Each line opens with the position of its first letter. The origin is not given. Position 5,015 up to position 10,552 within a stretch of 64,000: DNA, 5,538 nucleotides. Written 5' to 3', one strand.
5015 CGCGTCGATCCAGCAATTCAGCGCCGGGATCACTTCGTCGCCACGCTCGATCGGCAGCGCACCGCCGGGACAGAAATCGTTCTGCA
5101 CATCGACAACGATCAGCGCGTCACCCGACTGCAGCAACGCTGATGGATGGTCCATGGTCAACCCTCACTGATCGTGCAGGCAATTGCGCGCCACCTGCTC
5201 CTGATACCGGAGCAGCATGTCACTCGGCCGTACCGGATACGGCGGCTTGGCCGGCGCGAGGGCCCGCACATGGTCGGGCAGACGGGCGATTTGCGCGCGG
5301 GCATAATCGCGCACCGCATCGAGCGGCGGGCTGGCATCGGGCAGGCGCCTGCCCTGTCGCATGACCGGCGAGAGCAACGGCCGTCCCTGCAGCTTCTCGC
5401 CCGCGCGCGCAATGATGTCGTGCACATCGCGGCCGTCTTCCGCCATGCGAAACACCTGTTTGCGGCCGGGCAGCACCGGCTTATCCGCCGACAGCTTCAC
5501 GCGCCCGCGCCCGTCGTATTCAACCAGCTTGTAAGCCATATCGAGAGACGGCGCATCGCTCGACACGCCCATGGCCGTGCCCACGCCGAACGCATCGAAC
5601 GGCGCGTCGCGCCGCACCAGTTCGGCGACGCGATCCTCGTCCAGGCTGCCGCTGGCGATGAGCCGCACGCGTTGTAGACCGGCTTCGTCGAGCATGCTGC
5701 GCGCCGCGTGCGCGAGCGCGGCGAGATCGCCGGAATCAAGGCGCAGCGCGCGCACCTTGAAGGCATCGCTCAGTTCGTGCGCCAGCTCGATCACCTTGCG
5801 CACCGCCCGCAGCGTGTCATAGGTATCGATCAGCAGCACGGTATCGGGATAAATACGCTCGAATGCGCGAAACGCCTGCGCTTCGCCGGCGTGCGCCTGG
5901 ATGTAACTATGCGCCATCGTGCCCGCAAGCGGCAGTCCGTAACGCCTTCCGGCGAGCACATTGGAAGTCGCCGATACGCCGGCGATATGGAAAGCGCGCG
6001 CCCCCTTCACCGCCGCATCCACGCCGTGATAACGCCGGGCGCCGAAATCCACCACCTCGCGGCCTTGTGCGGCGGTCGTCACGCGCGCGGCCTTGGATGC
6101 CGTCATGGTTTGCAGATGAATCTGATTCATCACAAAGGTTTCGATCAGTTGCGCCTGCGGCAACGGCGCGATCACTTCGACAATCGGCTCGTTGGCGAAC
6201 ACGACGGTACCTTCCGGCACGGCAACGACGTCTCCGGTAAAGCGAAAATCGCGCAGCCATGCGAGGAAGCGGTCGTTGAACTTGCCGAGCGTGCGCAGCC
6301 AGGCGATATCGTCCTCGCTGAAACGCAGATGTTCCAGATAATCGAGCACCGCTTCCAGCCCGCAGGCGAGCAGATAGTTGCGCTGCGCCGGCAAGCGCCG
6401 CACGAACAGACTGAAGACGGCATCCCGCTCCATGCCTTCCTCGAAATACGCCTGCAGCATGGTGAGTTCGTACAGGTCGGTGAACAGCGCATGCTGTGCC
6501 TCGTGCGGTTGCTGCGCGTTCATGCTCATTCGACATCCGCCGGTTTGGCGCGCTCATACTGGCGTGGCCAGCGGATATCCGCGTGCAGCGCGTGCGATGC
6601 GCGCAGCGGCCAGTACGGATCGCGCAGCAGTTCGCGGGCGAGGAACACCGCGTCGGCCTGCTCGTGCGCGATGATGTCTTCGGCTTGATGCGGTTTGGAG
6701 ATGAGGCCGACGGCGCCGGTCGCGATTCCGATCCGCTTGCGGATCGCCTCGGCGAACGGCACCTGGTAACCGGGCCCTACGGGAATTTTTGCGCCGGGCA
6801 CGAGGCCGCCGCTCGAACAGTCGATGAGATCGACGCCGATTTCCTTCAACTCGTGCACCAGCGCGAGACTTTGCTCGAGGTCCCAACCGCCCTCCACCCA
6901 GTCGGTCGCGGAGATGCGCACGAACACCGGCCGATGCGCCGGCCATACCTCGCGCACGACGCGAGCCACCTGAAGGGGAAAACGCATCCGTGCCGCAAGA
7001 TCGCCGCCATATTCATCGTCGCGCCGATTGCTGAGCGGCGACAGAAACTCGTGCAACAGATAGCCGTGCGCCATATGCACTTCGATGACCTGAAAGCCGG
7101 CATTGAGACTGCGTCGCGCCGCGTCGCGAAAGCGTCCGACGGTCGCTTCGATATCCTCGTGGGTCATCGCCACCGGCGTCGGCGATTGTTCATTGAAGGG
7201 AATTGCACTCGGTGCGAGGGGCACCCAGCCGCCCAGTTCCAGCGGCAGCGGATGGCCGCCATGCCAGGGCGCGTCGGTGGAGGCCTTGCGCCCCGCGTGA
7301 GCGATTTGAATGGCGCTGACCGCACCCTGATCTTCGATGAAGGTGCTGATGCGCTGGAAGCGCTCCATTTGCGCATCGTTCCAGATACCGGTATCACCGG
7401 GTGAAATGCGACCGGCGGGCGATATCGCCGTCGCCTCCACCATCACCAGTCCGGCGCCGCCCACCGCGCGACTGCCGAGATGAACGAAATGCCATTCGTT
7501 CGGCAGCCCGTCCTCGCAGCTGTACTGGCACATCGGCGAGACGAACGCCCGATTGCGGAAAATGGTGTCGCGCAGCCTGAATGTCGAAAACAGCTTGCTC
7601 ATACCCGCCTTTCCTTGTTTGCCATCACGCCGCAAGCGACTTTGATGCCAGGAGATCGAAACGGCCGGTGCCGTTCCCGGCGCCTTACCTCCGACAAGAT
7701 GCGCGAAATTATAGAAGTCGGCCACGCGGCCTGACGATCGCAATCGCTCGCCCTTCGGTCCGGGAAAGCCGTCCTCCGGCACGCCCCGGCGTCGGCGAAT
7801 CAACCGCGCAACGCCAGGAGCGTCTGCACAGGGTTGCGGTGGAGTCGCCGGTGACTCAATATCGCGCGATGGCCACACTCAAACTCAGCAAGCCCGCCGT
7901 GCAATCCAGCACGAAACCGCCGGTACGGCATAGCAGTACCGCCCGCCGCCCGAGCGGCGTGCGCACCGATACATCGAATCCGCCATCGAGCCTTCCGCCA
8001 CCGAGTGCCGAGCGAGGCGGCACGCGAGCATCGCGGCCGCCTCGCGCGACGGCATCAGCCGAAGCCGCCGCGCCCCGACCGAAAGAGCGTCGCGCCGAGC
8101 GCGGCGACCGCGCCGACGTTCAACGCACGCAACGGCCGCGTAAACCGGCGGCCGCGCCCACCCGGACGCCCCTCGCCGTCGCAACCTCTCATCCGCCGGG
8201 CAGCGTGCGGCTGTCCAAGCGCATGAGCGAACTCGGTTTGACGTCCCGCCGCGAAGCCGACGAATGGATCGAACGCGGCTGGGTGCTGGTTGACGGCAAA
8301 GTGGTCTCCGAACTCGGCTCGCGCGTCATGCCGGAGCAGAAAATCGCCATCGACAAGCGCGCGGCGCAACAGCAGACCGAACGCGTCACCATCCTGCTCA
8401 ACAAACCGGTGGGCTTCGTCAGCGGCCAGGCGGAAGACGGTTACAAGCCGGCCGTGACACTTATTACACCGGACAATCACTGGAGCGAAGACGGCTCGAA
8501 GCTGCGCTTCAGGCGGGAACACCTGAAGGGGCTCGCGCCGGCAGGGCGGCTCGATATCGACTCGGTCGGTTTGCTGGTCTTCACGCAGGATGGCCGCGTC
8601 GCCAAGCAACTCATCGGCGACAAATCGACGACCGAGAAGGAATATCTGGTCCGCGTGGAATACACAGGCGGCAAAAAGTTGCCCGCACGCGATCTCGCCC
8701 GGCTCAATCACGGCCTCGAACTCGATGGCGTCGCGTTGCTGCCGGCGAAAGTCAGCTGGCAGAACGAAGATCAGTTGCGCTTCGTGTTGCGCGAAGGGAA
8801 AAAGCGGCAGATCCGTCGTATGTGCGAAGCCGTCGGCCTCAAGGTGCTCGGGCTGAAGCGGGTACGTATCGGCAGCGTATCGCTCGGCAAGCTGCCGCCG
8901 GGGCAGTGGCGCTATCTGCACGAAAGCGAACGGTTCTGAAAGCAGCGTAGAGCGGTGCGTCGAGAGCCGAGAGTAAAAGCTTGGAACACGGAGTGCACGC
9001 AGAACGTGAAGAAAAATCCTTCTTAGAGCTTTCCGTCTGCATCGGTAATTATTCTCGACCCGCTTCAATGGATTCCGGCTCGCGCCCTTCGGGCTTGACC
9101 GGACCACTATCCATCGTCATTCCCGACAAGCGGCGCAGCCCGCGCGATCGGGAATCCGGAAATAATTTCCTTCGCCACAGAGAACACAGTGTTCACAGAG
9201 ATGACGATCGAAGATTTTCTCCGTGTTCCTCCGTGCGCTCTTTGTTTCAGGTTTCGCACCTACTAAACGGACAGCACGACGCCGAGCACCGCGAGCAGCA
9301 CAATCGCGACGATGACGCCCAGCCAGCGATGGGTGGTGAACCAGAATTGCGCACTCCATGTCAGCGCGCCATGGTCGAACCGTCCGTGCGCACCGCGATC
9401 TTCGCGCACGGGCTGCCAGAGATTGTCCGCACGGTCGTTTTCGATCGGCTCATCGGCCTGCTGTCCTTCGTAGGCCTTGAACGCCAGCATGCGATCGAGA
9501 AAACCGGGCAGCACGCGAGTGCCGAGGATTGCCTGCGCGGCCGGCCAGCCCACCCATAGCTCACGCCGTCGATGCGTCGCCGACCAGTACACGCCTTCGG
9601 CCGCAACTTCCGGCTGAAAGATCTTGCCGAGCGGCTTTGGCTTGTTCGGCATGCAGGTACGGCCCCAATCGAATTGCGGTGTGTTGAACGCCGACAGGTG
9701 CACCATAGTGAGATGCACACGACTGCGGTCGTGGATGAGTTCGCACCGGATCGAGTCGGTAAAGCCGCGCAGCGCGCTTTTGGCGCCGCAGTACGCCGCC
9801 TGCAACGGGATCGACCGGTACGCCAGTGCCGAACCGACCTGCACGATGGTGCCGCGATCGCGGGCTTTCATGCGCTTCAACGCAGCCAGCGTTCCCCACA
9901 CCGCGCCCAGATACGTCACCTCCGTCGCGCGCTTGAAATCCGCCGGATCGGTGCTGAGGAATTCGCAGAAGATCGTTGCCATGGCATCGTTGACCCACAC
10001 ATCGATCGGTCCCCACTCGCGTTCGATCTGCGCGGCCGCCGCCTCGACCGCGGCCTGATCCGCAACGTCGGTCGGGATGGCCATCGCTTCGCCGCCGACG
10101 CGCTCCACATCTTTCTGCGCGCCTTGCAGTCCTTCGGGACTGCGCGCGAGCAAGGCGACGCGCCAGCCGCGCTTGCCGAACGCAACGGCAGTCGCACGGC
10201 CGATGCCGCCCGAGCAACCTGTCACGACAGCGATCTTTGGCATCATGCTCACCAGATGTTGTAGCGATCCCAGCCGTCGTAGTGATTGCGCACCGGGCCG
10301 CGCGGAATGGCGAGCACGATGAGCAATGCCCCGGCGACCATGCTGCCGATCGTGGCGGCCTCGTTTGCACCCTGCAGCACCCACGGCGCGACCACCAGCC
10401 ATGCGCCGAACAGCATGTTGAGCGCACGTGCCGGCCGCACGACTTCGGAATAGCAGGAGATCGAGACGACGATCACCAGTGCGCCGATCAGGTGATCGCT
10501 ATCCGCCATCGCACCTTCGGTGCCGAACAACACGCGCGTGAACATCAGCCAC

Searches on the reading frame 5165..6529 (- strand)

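Call 82: search_protein_families(library=pfam, proteins=[window:5165-6529:-], max_evalue=0.0001)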
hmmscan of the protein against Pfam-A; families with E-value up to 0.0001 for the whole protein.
window:5165-6529:- (454 aa): 4 families
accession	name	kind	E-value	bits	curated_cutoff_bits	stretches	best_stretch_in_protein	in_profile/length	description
PF17767.7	NAPRTase_N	-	4.4e-40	137.3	32.6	1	15-137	1-124/125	Nicotinate phosphoribosyltransferase (NAPRTase) N-terminal domain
PF04095.22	NAPRTase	-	8e-12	45.9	20.8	1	159-332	3-190/239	Nicotinate phosphoribosyltransferase (NAPRTase) family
PF01729.25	QRPTase_C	-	1.2e-06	28.8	23.1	1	144-332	2-167/169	Quinolinate phosphoribosyl transferase, C-terminal domain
PF17956.6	NAPRTase_C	-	3.4e-06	27.9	23.3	0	383-439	53-107/111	Nicotinate phosphoribosyltransferase C-terminal domain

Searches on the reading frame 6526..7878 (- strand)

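Call 82: search_protein_families(library=pfam, proteins=[window:6526-7878:-], max_evalue=0.0001)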
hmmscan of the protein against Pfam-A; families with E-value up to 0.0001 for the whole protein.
window:6526-7878:- (450 aa): 1 family
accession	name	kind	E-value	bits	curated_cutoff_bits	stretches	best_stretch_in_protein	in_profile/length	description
PF00724.26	Oxidored_FMN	-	6.3e-69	233.3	27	1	95-431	1-339/342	NADH:flavin oxidoreductase / NADH oxidase family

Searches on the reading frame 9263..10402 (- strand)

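Call 82: search_protein_families(library=pfam, proteins=[window:9263-10402:-], max_evalue=0.0001)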
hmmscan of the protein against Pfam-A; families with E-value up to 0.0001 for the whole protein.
window:9263-10402:- (379 aa): 3 families
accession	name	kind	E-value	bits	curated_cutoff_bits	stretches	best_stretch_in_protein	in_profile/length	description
PF00106.31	adh_short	-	4.6e-41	140.9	26.6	1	56-242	1-185/195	short chain dehydrogenase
PF13561.12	adh_short_C2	-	4.6e-27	95.6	27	1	65-231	6-170/236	Enoyl-(Acyl carrier protein) reductase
PF08659.16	KR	-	1.8e-12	48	22.6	1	59-217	4-162/180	KR domain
